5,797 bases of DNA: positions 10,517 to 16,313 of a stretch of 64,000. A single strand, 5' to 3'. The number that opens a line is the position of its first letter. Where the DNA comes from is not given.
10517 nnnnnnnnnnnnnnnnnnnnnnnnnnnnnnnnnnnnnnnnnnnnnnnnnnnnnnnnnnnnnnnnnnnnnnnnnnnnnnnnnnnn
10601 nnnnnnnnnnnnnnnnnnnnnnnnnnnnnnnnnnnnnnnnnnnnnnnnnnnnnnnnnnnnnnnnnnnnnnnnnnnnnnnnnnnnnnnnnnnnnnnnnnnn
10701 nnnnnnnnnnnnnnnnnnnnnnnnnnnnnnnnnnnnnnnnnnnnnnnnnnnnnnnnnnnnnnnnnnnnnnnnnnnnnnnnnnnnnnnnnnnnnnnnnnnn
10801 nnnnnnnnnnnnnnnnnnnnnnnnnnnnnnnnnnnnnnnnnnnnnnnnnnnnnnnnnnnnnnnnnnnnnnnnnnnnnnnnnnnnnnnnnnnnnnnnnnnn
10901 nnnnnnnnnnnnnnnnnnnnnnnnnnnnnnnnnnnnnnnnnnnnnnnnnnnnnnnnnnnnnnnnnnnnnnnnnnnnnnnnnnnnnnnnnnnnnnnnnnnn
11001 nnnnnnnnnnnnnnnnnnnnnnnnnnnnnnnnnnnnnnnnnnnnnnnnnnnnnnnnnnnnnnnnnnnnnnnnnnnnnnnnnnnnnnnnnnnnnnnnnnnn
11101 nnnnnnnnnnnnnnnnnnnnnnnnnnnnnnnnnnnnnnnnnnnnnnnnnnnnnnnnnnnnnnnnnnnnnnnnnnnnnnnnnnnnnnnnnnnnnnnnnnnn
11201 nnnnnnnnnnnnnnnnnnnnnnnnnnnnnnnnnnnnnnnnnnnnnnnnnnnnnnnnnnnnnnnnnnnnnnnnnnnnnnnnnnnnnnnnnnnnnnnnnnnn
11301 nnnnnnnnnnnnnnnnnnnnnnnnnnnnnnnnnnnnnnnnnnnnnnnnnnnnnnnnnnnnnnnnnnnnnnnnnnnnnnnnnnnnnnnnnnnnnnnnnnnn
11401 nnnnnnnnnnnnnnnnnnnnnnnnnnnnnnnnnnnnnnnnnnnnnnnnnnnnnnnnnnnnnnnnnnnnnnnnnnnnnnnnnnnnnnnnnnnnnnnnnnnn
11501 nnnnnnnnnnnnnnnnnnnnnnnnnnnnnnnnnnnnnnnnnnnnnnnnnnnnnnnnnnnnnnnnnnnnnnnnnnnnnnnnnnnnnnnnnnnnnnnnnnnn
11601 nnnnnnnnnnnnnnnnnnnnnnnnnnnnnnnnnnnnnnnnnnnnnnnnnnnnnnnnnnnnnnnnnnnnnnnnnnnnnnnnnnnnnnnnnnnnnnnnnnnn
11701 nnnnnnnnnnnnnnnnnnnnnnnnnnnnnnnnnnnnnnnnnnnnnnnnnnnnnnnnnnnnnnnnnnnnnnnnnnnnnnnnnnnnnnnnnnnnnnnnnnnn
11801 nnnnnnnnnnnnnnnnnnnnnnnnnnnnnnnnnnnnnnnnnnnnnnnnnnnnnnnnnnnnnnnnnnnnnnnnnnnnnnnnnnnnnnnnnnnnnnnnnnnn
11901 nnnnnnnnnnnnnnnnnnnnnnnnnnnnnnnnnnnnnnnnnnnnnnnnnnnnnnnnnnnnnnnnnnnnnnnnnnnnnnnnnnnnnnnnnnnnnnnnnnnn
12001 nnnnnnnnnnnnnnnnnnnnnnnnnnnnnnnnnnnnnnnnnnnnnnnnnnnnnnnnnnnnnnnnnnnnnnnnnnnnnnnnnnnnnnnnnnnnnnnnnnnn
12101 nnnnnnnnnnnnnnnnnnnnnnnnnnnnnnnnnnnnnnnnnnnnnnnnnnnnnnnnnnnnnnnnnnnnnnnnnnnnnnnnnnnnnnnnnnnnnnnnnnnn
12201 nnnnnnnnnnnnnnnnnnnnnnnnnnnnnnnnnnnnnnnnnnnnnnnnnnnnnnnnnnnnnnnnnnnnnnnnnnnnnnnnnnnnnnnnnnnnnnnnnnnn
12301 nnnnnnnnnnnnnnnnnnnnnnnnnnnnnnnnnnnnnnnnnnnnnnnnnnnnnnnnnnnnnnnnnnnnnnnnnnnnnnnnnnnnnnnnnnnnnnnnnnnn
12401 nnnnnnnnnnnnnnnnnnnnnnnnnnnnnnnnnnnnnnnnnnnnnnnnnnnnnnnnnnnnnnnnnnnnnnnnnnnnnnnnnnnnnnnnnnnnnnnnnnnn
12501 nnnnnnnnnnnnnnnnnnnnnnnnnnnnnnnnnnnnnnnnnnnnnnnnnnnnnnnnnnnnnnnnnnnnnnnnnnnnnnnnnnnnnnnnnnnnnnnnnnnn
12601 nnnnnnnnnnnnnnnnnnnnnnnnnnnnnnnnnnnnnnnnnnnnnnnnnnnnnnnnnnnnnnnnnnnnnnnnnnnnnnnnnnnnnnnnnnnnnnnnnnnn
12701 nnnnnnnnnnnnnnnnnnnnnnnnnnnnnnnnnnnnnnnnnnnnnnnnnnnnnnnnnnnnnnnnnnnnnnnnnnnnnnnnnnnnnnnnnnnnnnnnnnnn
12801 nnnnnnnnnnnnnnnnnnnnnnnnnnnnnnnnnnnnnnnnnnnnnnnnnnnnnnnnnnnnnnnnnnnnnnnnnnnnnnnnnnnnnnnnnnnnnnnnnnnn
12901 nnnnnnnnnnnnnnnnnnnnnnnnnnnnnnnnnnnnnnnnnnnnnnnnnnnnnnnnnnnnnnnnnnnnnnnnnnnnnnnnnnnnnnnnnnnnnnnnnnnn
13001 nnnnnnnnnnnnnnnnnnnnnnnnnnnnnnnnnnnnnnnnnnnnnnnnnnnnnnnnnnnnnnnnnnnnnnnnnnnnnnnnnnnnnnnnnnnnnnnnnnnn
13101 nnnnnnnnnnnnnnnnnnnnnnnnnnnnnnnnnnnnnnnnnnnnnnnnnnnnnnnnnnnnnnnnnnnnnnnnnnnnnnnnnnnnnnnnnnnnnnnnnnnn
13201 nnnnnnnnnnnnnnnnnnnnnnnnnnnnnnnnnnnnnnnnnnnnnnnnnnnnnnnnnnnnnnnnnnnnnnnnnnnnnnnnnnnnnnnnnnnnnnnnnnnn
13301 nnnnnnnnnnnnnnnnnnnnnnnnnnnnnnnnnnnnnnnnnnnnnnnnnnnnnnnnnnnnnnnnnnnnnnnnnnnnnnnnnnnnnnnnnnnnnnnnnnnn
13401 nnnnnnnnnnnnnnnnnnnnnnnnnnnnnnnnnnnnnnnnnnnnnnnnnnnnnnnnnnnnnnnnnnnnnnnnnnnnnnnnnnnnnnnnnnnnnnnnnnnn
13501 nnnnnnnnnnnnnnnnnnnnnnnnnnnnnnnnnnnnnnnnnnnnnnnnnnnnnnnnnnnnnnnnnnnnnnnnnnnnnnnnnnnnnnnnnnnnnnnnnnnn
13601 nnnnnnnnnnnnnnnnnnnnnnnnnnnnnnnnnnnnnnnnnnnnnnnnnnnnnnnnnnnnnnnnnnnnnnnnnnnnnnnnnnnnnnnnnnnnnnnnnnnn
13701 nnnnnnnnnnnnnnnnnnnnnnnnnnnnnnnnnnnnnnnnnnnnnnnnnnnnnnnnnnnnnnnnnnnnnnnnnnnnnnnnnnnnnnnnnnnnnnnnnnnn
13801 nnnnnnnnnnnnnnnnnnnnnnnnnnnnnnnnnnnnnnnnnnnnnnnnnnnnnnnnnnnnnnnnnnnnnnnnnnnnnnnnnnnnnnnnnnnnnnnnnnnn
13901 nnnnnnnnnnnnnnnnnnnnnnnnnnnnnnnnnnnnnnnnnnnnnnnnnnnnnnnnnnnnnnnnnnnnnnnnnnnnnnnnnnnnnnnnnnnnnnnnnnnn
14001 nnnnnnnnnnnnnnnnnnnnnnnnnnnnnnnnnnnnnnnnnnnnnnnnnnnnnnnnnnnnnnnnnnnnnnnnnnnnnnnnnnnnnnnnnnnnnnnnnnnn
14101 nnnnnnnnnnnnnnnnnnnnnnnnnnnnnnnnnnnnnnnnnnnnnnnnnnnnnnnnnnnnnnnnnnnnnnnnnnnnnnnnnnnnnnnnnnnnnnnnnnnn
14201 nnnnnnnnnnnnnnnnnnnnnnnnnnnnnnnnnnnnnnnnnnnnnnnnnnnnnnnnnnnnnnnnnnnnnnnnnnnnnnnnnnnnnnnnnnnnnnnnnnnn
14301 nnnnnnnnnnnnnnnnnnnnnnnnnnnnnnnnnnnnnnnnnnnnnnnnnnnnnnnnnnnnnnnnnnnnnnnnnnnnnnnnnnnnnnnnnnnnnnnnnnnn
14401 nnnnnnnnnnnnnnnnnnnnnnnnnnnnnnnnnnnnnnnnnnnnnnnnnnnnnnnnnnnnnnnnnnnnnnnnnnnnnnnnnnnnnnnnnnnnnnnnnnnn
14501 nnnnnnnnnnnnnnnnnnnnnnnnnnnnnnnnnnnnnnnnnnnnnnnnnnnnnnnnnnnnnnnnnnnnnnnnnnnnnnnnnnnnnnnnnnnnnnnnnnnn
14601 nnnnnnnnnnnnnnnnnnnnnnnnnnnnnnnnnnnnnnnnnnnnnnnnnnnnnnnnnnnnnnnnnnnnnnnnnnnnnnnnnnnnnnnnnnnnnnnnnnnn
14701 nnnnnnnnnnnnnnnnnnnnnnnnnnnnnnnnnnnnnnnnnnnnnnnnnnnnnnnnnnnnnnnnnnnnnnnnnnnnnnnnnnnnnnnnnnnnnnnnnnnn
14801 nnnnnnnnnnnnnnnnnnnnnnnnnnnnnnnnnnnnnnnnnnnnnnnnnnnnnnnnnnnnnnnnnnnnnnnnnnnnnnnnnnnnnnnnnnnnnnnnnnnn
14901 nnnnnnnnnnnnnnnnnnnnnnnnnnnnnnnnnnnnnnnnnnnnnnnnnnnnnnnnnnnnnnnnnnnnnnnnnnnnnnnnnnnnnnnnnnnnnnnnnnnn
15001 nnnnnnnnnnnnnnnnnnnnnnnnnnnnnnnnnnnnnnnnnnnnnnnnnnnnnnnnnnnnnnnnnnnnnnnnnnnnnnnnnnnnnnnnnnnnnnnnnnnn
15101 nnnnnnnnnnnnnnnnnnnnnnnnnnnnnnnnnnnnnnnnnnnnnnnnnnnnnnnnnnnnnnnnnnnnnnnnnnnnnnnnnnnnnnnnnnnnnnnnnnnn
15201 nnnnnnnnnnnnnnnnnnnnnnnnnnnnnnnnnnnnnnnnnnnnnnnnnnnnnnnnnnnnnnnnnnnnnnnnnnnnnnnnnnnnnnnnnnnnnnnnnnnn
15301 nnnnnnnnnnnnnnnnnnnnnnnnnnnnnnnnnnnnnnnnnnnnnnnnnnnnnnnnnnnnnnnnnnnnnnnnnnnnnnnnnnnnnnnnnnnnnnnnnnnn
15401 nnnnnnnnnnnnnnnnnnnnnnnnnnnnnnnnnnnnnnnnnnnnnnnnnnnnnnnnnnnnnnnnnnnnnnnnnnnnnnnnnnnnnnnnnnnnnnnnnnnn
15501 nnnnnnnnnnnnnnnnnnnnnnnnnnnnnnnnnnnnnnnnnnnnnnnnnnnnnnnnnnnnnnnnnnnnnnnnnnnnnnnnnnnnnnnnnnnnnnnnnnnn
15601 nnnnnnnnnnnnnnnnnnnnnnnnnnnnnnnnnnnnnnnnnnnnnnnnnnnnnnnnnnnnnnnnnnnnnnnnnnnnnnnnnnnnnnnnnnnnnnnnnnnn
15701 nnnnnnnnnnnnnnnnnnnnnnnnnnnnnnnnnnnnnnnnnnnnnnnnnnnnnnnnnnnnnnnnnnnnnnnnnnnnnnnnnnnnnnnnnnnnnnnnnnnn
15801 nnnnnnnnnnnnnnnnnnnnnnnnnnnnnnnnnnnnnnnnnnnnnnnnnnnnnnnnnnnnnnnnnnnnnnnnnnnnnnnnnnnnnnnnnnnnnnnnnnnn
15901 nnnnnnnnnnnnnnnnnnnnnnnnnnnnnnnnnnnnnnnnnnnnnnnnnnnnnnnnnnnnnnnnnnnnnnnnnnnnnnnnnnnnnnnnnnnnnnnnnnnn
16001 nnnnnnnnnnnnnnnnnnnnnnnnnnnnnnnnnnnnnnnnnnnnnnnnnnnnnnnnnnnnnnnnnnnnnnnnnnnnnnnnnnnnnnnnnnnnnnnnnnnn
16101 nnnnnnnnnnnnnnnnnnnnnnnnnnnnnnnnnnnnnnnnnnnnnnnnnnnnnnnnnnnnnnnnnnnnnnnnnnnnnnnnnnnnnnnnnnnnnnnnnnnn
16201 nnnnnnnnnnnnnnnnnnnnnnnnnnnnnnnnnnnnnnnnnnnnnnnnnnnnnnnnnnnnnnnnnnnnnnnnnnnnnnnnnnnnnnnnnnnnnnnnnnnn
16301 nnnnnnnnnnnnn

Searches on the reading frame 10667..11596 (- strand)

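Call 36: search_protein_families(library=pfam, proteins=[window:10667-11596:-], max_evalue=0.001)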
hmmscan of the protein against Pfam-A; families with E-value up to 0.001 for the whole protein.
window:10667-11596:- (310 aa): 2 families
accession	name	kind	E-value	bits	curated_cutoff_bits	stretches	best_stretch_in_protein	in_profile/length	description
PF02355.23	SecD_SecF_C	-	1.2e-69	234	20.5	1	116-295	8-187/189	Protein export membrane protein SecD/SecF, C-terminal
PF07549.19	Sec_GG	-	6e-07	29.2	20.3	1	35-55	2-22/28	SecD/SecF GG Motif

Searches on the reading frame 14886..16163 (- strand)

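Call 35: search_protein_families(library=pfam, proteins=[window:14886-16163:-], max_evalue=0.001)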
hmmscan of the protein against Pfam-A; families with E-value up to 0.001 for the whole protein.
window:14886-16163:- (426 aa): 2 families
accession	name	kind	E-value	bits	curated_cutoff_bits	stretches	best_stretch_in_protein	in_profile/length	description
PF00587.30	tRNA-synt_2b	-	6.5e-44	150.6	29.3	1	224-400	9-179/179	tRNA synthetase class II core domain (G, H, P, S and T)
PF02403.27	Seryl_tRNA_N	-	1.5e-26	93.2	28.2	1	1-109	1-108/108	Seryl-tRNA synthetase N-terminal domain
